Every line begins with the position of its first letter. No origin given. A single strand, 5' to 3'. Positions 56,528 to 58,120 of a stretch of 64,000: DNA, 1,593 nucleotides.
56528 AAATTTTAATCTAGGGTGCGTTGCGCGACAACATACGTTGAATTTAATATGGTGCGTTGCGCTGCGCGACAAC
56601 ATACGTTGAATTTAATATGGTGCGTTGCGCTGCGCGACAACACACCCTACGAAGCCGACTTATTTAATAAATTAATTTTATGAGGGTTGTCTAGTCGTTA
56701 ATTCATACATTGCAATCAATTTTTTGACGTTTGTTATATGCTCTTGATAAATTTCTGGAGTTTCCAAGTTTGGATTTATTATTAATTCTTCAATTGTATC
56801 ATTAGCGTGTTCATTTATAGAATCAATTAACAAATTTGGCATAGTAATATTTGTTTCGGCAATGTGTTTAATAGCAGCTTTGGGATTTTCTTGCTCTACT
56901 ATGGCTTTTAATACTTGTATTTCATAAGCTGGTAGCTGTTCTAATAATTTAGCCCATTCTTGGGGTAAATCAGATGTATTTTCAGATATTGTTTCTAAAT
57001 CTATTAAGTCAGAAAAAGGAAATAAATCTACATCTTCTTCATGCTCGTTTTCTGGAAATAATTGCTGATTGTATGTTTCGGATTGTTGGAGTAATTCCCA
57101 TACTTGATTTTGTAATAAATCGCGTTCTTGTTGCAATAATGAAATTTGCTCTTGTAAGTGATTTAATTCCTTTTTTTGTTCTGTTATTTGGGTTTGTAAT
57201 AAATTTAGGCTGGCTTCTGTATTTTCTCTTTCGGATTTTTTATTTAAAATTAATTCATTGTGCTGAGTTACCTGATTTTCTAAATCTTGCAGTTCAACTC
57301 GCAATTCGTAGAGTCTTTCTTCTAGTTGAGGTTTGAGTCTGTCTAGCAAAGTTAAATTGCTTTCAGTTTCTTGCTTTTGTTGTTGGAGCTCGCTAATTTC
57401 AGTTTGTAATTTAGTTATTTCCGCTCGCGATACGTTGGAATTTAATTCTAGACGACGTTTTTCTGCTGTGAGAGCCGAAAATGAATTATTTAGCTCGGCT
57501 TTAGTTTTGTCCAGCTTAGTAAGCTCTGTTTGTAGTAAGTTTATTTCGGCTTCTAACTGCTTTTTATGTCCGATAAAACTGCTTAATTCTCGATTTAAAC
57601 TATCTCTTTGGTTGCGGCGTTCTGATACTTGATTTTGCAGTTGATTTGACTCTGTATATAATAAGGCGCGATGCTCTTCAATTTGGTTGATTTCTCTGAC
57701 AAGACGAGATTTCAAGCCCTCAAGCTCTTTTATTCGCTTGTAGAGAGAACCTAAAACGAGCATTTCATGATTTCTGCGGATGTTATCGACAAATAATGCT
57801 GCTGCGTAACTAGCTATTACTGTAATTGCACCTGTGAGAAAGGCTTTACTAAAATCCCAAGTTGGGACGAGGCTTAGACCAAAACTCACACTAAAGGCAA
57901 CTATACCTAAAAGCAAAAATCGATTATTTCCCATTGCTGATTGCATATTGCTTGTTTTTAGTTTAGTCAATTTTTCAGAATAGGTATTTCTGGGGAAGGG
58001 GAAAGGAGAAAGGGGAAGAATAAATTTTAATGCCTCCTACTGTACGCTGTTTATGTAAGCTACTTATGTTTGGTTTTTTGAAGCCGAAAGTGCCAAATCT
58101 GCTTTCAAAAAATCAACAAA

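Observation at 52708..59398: Four-gene helicase/ATPase cluster next to tRNA-Ala: DUF815 AAA ATPase, membrane coiled-coil protein, BrxD-like ATPase and Lhr-like helicase - a candidate undescribed defense system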

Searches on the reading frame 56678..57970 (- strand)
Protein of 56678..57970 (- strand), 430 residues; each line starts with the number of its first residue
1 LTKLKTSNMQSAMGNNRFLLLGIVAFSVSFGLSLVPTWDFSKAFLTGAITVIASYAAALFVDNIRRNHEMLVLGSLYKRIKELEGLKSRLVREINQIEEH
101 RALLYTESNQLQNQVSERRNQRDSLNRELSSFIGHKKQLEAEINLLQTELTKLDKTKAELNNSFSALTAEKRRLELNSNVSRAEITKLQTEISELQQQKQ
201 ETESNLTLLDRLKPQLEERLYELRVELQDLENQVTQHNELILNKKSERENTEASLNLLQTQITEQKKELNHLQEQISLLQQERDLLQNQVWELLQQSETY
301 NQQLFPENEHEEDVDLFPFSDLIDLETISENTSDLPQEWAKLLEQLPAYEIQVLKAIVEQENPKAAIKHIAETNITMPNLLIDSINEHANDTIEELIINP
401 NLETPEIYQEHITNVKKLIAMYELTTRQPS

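Call 3: search_protein_families(library=pfam, proteins=[window:56678-57970:-], max_evalue=0.01)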
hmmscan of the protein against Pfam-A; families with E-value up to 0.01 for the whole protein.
window:56678-57970:- (430 aa): 9 families
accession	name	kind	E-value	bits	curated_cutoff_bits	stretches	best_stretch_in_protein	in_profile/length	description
PF15615.11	TerB_C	-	2.8e-18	67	26.3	1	259-415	7-147/148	TerB-C domain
PF13863.11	DUF4200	-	7e-05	23.6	29.7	0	210-294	23-107/119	Domain of unknown function (DUF4200)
PF13851.11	GAS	-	0.0016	18.3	32.3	1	184-295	27-134/200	Growth-arrest specific micro-tubule binding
PF12325.13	TMF_TATA_bd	-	0.0019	18.7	29.1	0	246-303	5-62/115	TATA element modulatory factor 1 TATA binding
PF00038.26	Filament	-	0.0027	17.8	40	1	82-300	44-257/313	Intermediate filament protein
PF08614.16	ATG16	-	0.0031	18.1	33.7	1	89-211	26-151/200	Autophagy protein 16 (ATG16)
PF25764.1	KIF21A_4th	-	0.005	17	33.1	0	136-267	23-149/183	KIF21A-like domain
PF10473.14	CENP-F_leu_zip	-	0.007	16.9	34.5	0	166-263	35-136/140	Leucine-rich repeats of kinetochore protein Cenp-F/LEK1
PF19801.4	DUF6284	-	0.0093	16.4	27.4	0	111-161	7-57/86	Family of unknown function (DUF6284)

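Call 4: search_protein_families(library=padloc, proteins=[window:56678-57970:-], max_evalue=0.01)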
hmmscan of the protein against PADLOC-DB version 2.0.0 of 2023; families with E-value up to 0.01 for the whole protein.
window:56678-57970:- (430 aa): 7 families
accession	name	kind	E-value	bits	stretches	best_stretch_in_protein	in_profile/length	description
PDLC03958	SngA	-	5.3e-19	67.2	1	106-419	230-527/528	-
PDLC00580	JetC3|JetC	-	4.3e-10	36.5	1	72-327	243-491/1068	DUF3584 domain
PDLC00551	JetC2|JetC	-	1.1e-05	21.5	1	65-346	735-1015/1365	DUF3584 domain; MukB-like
PDLC00512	JetC1|JetC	-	8e-05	18.8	1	80-293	249-460/1123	DUF3584 domain; MukB-like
PDLC03865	LmuB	-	0.00013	18.3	1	78-256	652-844/1007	-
PDLC00553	JetC2|JetC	-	0.00053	16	1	78-305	745-976/1361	DUF3584 domain; MukB-like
PDLC00006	DruC1|DruC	-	0.0015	15.1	1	92-217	168-293/626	Unknown function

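Call 5: search_protein_families(library=ncbifam, proteins=[window:56678-57970:-], max_evalue=0.01)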
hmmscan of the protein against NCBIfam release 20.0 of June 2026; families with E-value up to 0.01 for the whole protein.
window:56678-57970:- (430 aa): 6 families
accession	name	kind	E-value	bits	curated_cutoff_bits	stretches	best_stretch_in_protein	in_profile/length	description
TIGR02168.1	SMC_prok_B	equivalog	4.7e-14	51.1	567.35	1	76-309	286-519/1181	chromosome segregation protein SMC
TIGR02169.1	SMC_prok_A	equivalog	1e-11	43.3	729.4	1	74-314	678-923/1165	chromosome segregation protein SMC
TIGR04523.1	Mplasa_alph_rch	subfamily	3.2e-07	28.7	270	1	80-247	330-497/745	helix-rich protein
NF045487.1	ASRP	equivalog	3.9e-07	29.1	300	2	73-211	144-270/593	archaea-specific SMC-related protein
NF002572.0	PRK02224.1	equivalog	2.6e-05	22.7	1087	1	76-277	246-443/888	DNA double-strand break repair ATPase Rad50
TIGR04211.1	SH3_and_anchor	equivalog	0.00054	19.6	65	0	87-179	75-163/198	TIGR04211 family SH3 domain-containing protein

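Call 7: find_homologous_proteins(query=window:56678-57970:-)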
Query window:56678-57970:- (430 aa): 628 proteins with E <= 0.001 among 8000 candidates; the best 120 are listed.
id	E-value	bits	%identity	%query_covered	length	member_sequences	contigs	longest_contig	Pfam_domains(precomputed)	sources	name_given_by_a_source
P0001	5.4e-239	811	92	98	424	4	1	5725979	PF15615.12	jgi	jgi:chromosome segregation ATPase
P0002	6.8e-235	797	92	98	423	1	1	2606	PF15615.12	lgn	-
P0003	1.5e-233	793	91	98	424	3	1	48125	PF15615.12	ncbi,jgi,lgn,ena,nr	ncbi:MAG: hypothetical protein KME54_26320 [Tolypothrix brevis GSE-NOS-MK-07-07A]|jgi:chromosome seg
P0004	1.5e-229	780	90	98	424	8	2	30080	PF15615.12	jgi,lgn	jgi:chromosome segregation ATPase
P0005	3.7e-228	775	89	98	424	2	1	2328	PF13863.12,PF15615.12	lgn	-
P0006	7.9e-228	774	89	98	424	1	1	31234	PF23649.2,PF23435.3,PF15615.12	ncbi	ncbi:MAG: tellurite resistance TerB C-terminal domain-containing protein [Hassallia sp.]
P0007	2.7e-227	772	89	97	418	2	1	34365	PF23649.2,PF15615.12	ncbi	-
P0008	2.6e-226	769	89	98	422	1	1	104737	PF15615.12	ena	-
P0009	5.6e-224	761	88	98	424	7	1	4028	PF12325.14,PF08614.17,PF13863.12,PF15615.12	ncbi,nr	ncbi:MAG: hypothetical protein ICV78_17180 [Tolypothrix sp. Co-bin9]|nr:hypothetical protein [Tolypo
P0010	1.5e-221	753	87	98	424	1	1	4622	PF12325.14,PF08614.17,PF23649.2,PF15615.12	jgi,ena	jgi:chromosome segregation ATPase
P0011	8.9e-220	748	87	98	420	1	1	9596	PF23649.2,PF15615.12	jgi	jgi:chromosome segregation ATPase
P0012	4.3e-197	673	80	97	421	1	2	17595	PF13870.12,PF23649.2,PF15615.12,PF10473.15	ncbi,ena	-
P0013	1.4e-181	622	76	97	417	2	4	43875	PF15615.12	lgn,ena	-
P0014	2.0e-177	608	71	99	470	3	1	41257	PF05911.17,PF13870.12,PF13863.12,PF23649.2,PF24161.2,PF23435.3,PF15615.12,PF10473.15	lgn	-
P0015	2.5e-177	608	71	99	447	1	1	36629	PF13870.12,PF28422.1,PF23649.2,PF24161.2,PF23435.3,PF15615.12,PF10473.15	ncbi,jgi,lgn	jgi:chromosome segregation ATPase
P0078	7.1e-166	570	70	98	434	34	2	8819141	PF25994.1,PF23649.2,PF15615.12,PF10473.15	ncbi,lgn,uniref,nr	ncbi:hypothetical protein SAMD00079811_15150 [Scytonema sp. HK-05]|uniref:tellurite resistance TerB 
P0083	2.2e-165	569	66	98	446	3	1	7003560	PF13863.12,PF24161.2,PF15615.12,PF10473.15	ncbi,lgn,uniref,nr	ncbi:hypothetical protein Cylst_5791 [Cylindrospermum stagnale PCC 7417]|uniref:TerB-C domain-contai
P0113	7.0e-164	564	67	98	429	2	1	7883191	PF13851.12,PF23649.2,PF24161.2,PF15615.12,PF07888.17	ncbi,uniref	ncbi:tellurite resistance TerB C-terminal domain-containing protein [Nostoc sp. C117]|uniref:telluri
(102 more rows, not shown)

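Call 8: find_encoding_contigs(protein=P0001, flank=10000, max_places=2)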
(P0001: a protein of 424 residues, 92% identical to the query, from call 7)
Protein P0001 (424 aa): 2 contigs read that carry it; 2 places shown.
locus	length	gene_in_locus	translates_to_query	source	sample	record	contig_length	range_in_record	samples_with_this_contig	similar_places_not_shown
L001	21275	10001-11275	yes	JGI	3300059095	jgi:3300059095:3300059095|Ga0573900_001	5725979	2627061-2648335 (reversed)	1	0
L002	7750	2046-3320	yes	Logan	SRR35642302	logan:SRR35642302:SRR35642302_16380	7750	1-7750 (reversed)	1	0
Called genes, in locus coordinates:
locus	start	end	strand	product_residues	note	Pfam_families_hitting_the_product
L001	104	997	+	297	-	PF01040:UbiA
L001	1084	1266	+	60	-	-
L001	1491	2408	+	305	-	-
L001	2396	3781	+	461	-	PF00501:AMP-binding, PF13193:AMP-binding_C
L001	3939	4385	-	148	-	PF13279:4HBT_2, PF03061:4HBT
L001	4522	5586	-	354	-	PF17914:HopA1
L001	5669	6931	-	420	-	PF01636:APH, PF01633:Choline_kinase (weak), PF02958:EcKL (weak)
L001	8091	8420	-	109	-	PF03647:Tmemb_14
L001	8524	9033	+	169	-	-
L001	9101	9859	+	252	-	PF05673:DUF815, PF13191:AAA_16 (weak), PF00004:AAA, PF20720:nSTAND3 (weak)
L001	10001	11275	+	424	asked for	PF15615:TerB_C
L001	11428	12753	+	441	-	PF10923:BrxC_BrxD, PF13191:AAA_16 (faint)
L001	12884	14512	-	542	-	PF14559:TPR_19 (faint), PF01535:PPR (faint), PF13176:TPR_7 (faint), PF13428:TPR_14 (faint), PF13424:TPR_12 (weak)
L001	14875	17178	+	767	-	PF04851:ResIII (weak), PF00270:DEAD, PF00271:Helicase_C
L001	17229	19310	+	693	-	PF13191:AAA_16 (weak)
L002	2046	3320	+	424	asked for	PF15615:TerB_C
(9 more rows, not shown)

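Call 9: find_encoding_contigs(protein=P0083, flank=10000, max_places=2)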
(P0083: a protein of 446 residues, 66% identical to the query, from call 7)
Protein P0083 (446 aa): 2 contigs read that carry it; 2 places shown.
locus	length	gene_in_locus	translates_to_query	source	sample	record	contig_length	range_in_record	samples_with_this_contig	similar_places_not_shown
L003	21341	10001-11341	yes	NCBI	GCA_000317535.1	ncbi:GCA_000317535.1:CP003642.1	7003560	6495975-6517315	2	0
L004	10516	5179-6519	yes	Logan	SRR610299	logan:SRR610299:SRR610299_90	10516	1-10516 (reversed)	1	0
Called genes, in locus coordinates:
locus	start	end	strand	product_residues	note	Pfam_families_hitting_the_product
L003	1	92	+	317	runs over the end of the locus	PF21508:MenC_N, PF13378:MR_MLE_C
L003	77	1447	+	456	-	PF00501:AMP-binding, PF13193:AMP-binding_C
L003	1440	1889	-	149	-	PF13279:4HBT_2, PF03061:4HBT (weak)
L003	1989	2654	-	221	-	-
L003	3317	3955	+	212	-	PF05685:Uma2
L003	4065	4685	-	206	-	PF05685:Uma2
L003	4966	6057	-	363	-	PF17914:HopA1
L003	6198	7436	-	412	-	PF01636:APH, PF01633:Choline_kinase (faint)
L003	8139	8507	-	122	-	PF03647:Tmemb_14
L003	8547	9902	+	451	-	PF05673:DUF815, PF13191:AAA_16 (weak), PF20720:nSTAND3 (weak), PF00004:AAA (weak)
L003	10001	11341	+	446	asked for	PF13863:DUF4200 (faint), PF10473:CENP-F_leu_zip (faint), PF24161:CCDC39 (faint), PF15615:TerB_C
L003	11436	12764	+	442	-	PF10923:BrxC_BrxD, PF13191:AAA_16 (weak)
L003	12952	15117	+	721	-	PF04851:ResIII, PF00270:DEAD, PF00271:Helicase_C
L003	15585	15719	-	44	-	-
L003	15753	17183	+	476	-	PF01494:FAD_binding_3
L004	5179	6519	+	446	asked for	PF13863:DUF4200 (faint), PF10473:CENP-F_leu_zip (faint), PF24161:CCDC39 (faint), PF15615:TerB_C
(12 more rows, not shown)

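Call 10: find_encoding_contigs(protein=P0078, flank=10000, max_places=2)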
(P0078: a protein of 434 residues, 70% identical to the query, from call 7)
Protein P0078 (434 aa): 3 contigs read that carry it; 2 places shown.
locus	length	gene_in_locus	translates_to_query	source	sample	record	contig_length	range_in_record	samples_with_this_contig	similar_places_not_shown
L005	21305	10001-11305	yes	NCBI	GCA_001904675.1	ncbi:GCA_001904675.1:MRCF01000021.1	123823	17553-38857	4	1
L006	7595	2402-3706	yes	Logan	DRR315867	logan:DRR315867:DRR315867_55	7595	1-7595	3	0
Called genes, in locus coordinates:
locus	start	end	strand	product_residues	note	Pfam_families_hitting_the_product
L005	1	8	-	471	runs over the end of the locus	PF00425:Chorismate_bind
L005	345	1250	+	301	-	PF01040:UbiA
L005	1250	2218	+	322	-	PF21508:MenC_N, PF13378:MR_MLE_C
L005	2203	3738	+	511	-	PF00501:AMP-binding, PF13193:AMP-binding_C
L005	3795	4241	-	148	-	PF13279:4HBT_2, PF03061:4HBT (weak)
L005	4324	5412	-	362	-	PF17914:HopA1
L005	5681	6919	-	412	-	PF01636:APH, PF01633:Choline_kinase (weak)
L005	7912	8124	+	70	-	-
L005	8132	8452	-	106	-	PF03647:Tmemb_14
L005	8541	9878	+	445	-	PF05673:DUF815, PF00004:AAA (weak)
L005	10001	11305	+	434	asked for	PF10473:CENP-F_leu_zip (faint), PF23649:FKBP15 (faint), PF25994:HH_AprE (faint), PF15615:TerB_C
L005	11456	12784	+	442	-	PF10923:BrxC_BrxD, PF13191:AAA_16 (weak)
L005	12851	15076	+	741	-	PF04851:ResIII (weak), PF00270:DEAD, PF00271:Helicase_C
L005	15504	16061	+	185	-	PF13302:Acetyltransf_3, PF13420:Acetyltransf_4, PF00583:Acetyltransf_1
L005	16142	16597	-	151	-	PF09150:Carot_N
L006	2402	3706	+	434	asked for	PF10473:CENP-F_leu_zip (faint), PF23649:FKBP15 (faint), PF25994:HH_AprE (faint), PF15615:TerB_C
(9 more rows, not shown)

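Call 47: find_encoding_contigs(protein=P0113, flank=8000, max_places=1)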
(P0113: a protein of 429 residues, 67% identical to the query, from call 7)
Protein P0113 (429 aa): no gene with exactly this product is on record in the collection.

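Call 62: search_dna_similar(query=window:56678-57970:-, collection=plasmids, mode=protein, max_rows=15)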
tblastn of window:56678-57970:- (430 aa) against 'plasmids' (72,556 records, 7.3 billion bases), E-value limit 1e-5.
Records with a match: 3; places in all: 3; records where one place covers at least 80% of the query: 0.
Best place of each record, by identity: <60% 3.
By first word of the organism name: Tolypothrix 2; Microchaete 1.
By predicted mobility (MOB-suite, as given by PLSDB): non-mobilizable 3.
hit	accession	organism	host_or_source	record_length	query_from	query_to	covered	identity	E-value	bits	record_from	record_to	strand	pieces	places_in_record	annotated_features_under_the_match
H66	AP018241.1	Microchaete diplosiphon NIES-3275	-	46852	8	262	59%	29.0%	6e-14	82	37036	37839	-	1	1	chromosome segregation ATPase-like protein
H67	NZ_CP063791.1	Tolypothrix sp. PCC 7712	Soil sample,soil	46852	8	262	59%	29.0%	6e-14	82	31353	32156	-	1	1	hypothetical protein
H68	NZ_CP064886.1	Tolypothrix sp. PCC 7601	Fresh water sample,Fresh water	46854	8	262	59%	29.0%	6e-14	82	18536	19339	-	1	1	hypothetical protein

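Call 63: get_annotated_region(hit=H66, flank=5000)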
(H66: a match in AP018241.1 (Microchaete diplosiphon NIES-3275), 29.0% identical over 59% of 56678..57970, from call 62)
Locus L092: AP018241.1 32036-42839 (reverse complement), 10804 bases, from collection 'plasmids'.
description: Fremyella diplosiphon NIES-3275 plasmid plasmid08 DNA, complete genome
organism: Microchaete diplosiphon NIES-3275 (NCBI taxid 1973485)
taxonomy: Bacteria; Cyanobacteriota; Cyanophyceae; Nostocales; Rivulariaceae; Microchaete; Microchaete diplosiphon; Microchaete diplosiphon NIES-3275
host: -; source: -; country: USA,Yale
typing (MOB-suite, as given by PLSDB): non-mobilizable
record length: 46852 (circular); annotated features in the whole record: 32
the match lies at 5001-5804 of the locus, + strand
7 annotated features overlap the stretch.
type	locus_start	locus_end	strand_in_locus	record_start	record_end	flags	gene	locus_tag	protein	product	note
CDS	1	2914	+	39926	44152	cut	-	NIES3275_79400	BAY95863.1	SNF2-related protein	-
CDS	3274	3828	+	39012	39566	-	-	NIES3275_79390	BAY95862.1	hypothetical protein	-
CDS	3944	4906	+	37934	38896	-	-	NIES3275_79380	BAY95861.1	phage integrase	-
CDS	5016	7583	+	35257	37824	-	-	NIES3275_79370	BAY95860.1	chromosome segregation ATPase-like protein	-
CDS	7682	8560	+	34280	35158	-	-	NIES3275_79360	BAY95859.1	chromosome segregation ATPase-like protein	-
CDS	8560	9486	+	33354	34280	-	-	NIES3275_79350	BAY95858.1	hypothetical protein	-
CDS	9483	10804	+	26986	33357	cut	-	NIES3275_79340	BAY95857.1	DEAD/DEAH box helicase-like protein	-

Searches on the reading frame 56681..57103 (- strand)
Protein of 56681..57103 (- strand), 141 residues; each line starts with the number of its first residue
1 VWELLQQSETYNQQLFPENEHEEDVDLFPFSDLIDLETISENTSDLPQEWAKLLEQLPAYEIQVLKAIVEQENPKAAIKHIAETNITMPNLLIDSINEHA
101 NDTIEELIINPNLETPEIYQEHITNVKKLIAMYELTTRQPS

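Call 97: predict_structure(alignment_id=A7)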
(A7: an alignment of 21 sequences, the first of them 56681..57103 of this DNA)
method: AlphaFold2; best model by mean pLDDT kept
length: 141 residues; sequences in the alignment: 21
mean_pLDDT: 75.2   pTM: 0.63
mean pLDDT of the five models: 75.2, 71.5, 70.8, 48.5, 44.3
residues with pLDDT >= 90: 75; 70-90: 17; 50-70: 7; < 50: 42
segments of 3 or more residues with pLDDT < 50: 6-42, 139-141
pLDDT, mean of each block of 10 residues (from residue 1): 46 35 42 42 71 93 94 91 93 95 94 90 93 75 37
secondary structure, 60 per line:
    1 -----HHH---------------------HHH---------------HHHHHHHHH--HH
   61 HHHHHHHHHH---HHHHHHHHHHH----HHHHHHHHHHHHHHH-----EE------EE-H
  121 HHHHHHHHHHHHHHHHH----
elements in order: H48-56 H59-70 H74-84 H89-103 H120-137

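Call 99: fold_search(model_id=the predicted structure, library=pdb)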
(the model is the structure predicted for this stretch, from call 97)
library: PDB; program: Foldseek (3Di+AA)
matches with E <= 10: 290; with E <= 0.001: 0
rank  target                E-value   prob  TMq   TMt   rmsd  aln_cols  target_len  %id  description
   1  2esn_C                7.9e-02  0.98  0.41  0.22   3.8        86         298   10  The crystal structure of probable transcriptional regulator PA0477 from Pseudomonas aeruginosa (released 2005-11-01)
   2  1b9m_A                7.9e-02  0.97  0.35  0.21   3.8        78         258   19  REGULATOR FROM ESCHERICHIA COLI (released 2000-03-15)
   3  4ihs_C                9.4e-02  0.99  0.42  0.60   3.2        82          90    8  Crystal Structure of BenM_DBD/catB site 1 DNA Complex (released 2013-07-10)
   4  5y2v_A                1.4e-01  0.97  0.40  0.21   3.5        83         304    8  Strcutrue of the full-length CcmR complexed with 2-OG from Synechocystis PCC6803 (released 2017-12-27)
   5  5y9s_D                1.4e-01  0.95  0.39  0.22   3.8        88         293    8  Crystal structure of VV2_1132, a LysR family transcriptional regulator (released 2018-03-28)
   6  3isp_B                1.5e-01  0.97  0.39  0.23   3.3        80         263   11  Crystal structure of ArgP from Mycobacterium tuberculosis (released 2010-02-16)
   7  8wpa_D                1.5e-01  0.93  0.38  0.53   4.0        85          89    9  Crystal Structure of the Acinetobacter baumannii LysR family regulator AceR DNA-binding domain (H32) (released 2025-04-16)
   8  9f14_B                1.5e-01  0.91  0.36  0.19   4.5        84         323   17  The crystal structure of full length tetramer CysB from Klebsiella aerogenes in complex with N-acetylserine (released 2024-07-24)
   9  5y9s_A                1.5e-01  0.85  0.35  0.21   5.4        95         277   12  Crystal structure of VV2_1132, a LysR family transcriptional regulator (released 2018-03-28)
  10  5y9s_C                1.8e-01  0.85  0.36  0.20   5.3        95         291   12  Crystal structure of VV2_1132, a LysR family transcriptional regulator (released 2018-03-28)
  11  3hhg_A                1.9e-01  0.97  0.41  0.22   3.3        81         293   11  Structure of CrgA, a LysR-type transcriptional regulator from Neisseria meningitidis. (released 2009-07-07)
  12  5y2v_D                1.9e-01  0.96  0.40  0.21   3.6        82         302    8  Strcutrue of the full-length CcmR complexed with 2-OG from Synechocystis PCC6803 (released 2017-12-27)
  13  2esn_A                2.0e-01  0.94  0.41  0.22   3.8        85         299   10  The crystal structure of probable transcriptional regulator PA0477 from Pseudomonas aeruginosa (released 2005-11-01)
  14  5hsm                  2.1e-01  0.82  0.37  0.39   6.1        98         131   12  CRYSTAL STRUCTURE OF MYCOBACTERIUM TUBERCULOSIS MARR FAMILY PROTEIN RV2887 (released 2017-02-01)
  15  2esn_D                2.2e-01  0.93  0.40  0.22   3.8        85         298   10  The crystal structure of probable transcriptional regulator PA0477 from Pseudomonas aeruginosa (released 2005-11-01)
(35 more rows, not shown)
